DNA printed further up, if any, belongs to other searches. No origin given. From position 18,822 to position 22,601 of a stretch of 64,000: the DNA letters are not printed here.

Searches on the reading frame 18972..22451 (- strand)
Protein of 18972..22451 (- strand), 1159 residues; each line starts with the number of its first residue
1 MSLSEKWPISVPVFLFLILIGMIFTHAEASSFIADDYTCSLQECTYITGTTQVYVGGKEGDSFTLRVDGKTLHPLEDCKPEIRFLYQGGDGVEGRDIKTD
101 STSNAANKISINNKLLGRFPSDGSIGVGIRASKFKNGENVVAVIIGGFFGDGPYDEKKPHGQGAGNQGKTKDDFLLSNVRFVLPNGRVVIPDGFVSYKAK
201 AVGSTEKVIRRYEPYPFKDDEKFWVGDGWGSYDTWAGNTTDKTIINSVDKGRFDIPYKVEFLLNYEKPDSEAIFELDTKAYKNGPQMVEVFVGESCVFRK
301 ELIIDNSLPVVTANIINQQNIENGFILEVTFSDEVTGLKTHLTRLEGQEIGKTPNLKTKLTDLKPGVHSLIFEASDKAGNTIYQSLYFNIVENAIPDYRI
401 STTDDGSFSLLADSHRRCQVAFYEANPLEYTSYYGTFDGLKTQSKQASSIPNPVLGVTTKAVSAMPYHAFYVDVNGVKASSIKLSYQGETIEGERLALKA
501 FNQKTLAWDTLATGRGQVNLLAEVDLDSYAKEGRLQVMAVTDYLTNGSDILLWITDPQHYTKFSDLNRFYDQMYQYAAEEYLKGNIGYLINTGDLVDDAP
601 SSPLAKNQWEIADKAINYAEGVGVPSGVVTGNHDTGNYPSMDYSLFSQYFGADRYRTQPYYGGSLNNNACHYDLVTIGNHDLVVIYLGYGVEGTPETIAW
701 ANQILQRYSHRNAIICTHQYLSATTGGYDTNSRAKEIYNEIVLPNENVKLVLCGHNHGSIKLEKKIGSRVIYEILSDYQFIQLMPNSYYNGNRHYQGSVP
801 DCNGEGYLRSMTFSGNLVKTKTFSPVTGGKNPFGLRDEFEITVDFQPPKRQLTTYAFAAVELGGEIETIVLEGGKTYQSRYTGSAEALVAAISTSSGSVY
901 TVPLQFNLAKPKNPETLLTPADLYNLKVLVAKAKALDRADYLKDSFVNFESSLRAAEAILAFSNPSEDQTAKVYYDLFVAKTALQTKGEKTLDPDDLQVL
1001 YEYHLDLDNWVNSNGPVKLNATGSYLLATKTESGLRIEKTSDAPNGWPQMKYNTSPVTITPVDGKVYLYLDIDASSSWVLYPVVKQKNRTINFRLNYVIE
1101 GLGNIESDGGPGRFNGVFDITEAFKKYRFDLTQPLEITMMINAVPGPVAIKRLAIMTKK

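Call 34: search_protein_families(library=pfam, proteins=[window:18972-22451:-], max_evalue=0.00001)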
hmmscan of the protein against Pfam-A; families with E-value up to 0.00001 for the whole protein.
window:18972-22451:- (1159 aa): 1 family
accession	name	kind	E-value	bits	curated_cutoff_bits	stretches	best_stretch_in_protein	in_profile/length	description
PF00149.33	Metallophos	-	3.6e-09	37.8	21.5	1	552-758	4-190/191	Calcineurin-like phosphoesterase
